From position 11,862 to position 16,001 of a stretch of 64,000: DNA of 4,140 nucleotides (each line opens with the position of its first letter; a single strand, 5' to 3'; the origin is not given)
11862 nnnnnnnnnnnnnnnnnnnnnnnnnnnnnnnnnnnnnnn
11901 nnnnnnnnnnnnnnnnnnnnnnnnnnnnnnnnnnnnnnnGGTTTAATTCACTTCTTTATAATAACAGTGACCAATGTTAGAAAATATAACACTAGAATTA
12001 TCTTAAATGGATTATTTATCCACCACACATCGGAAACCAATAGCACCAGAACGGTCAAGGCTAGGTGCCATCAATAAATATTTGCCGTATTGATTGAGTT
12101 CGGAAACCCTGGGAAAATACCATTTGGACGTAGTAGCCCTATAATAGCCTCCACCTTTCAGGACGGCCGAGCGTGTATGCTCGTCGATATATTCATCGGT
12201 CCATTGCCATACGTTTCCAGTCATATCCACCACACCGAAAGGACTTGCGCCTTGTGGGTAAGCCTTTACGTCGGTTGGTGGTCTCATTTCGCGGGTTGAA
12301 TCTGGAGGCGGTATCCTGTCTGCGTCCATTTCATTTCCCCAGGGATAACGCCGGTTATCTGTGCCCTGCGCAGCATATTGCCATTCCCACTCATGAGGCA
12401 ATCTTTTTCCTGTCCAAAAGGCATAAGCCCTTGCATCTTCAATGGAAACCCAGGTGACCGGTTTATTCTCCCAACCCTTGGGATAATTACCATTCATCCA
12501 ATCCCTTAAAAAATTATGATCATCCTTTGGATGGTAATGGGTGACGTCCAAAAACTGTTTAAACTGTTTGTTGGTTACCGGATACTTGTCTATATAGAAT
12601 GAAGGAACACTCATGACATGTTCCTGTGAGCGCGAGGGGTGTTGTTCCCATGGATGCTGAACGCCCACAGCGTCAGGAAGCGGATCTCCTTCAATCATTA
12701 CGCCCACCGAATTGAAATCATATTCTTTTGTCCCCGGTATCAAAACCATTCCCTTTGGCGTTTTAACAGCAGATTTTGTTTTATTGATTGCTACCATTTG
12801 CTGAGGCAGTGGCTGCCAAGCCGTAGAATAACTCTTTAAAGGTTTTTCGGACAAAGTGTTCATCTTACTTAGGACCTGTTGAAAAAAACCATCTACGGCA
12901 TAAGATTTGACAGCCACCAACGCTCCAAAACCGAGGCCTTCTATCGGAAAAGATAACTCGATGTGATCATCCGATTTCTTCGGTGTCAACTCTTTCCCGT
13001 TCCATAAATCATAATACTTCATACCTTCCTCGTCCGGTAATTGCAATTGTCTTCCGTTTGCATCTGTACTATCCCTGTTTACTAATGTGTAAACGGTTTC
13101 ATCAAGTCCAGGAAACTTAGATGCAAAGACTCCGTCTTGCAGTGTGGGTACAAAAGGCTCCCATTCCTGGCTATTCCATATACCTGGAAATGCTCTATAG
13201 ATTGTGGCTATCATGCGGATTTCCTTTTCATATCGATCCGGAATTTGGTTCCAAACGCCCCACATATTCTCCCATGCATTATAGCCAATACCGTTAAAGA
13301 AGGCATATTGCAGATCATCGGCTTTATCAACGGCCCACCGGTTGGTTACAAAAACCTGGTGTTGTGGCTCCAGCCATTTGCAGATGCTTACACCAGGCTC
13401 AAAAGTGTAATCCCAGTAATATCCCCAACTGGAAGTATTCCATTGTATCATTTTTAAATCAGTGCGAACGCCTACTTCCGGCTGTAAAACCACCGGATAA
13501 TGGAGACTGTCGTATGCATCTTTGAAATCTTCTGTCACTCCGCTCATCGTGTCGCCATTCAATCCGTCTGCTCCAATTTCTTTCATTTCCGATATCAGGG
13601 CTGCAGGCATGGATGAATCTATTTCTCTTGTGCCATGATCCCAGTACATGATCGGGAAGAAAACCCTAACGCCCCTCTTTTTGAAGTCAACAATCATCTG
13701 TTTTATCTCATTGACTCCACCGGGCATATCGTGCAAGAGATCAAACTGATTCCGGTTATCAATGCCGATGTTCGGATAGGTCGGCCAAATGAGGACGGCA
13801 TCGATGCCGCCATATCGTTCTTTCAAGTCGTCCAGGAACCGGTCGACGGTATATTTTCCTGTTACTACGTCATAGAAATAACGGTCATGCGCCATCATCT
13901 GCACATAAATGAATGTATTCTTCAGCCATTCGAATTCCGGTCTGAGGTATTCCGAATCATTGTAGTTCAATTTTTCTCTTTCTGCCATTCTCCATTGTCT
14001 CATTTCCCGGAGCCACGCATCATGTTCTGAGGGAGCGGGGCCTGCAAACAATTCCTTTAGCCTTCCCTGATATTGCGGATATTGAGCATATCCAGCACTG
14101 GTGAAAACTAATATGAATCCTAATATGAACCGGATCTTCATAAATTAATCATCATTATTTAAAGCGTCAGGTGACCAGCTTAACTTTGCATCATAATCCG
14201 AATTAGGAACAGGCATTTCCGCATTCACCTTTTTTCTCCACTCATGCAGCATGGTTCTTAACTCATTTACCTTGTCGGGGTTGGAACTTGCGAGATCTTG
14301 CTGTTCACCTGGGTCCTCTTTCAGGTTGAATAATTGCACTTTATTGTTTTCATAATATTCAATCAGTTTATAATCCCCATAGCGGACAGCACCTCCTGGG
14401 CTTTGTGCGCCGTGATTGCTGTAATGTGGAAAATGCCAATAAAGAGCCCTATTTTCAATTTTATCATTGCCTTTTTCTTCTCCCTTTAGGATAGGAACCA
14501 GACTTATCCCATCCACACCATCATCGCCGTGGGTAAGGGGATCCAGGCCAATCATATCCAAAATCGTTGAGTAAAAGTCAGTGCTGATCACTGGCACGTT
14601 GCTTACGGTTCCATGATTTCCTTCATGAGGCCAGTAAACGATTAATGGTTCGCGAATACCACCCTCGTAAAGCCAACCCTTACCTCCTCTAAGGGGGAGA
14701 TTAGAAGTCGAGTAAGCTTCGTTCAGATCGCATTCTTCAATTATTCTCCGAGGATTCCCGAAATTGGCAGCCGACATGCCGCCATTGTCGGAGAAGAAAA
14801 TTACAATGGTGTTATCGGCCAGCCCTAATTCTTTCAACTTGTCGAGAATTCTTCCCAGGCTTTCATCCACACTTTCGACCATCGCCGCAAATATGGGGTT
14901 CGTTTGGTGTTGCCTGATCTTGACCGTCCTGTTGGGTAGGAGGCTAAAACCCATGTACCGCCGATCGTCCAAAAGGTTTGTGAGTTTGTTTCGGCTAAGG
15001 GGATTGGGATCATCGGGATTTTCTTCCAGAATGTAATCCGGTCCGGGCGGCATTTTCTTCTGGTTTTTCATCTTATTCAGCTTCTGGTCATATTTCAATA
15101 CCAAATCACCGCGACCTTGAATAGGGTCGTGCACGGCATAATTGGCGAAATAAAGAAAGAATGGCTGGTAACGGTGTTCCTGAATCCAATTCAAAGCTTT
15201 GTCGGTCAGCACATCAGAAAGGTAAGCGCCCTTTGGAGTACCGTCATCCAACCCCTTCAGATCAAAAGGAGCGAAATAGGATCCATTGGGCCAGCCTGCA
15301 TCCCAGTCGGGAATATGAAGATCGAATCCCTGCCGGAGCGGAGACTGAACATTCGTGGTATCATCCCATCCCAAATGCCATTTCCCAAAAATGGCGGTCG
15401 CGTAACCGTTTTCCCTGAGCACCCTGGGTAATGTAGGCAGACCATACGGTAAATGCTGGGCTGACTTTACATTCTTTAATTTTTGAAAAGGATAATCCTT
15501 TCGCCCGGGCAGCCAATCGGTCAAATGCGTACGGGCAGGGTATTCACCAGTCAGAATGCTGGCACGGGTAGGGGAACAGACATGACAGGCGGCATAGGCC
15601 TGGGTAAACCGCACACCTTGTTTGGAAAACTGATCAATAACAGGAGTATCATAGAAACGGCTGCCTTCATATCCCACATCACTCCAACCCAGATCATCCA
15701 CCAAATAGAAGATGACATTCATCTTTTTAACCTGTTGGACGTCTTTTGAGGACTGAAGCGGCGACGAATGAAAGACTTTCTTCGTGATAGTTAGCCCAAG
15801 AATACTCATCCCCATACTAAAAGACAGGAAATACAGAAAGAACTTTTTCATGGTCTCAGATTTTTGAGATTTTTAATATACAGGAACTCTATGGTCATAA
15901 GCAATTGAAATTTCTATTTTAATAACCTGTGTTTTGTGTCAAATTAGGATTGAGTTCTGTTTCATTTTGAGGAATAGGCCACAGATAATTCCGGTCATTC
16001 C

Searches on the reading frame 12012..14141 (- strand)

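Call 5: search_protein_families(library=pfam, proteins=[window:12012-14141:-], max_evalue=0.001)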
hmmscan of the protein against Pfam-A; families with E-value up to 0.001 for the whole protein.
window:12012-14141:- (709 aa): 1 family
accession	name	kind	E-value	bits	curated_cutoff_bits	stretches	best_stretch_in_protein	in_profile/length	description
PF03781.23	FGE-sulfatase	-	3.6e-37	128.8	23.3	1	497-706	20-254/255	Sulfatase-modifying factor enzyme 1-like domain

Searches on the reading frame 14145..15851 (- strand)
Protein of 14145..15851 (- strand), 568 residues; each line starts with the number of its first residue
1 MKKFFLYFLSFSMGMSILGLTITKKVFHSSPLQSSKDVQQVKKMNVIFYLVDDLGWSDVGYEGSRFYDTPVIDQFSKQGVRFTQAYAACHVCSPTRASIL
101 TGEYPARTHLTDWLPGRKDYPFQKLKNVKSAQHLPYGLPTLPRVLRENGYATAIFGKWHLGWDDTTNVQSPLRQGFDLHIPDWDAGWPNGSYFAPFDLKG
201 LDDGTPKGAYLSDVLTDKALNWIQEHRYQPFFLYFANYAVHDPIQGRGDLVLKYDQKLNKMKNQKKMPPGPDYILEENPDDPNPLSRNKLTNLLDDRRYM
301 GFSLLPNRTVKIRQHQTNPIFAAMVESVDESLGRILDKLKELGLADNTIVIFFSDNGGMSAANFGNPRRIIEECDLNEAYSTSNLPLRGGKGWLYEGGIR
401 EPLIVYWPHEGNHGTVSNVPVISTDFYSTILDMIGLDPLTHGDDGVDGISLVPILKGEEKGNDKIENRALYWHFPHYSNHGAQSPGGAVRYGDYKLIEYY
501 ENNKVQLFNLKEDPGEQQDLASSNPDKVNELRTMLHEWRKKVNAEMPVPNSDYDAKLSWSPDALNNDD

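Call 5: search_protein_families(library=pfam, proteins=[window:14145-15851:-], max_evalue=0.001)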
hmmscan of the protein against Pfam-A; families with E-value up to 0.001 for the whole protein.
window:14145-15851:- (568 aa): 5 families
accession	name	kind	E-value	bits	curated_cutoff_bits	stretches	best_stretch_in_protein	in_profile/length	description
PF00884.28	Sulfatase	-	5.4e-55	187.3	25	1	45-435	2-300/301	Sulfatase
PF16347.10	SGSH_C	-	6.4e-20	72.3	29.3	1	391-537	8-146/154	N-sulphoglucosamine sulphohydrolase, C-terminal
PF01663.27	Phosphodiest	-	1.8e-09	38.1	23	1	67-361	18-224/342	Type I phosphodiesterase / nucleotide pyrophosphatase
PF14707.11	Sulfatase_C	-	3.6e-05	24.8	30.9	1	502-561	53-112/127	C-terminal region of aryl-sulfatase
PF02995.22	DUF229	-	0.0002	20.6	25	0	323-357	308-342/496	Protein of unknown function (DUF229)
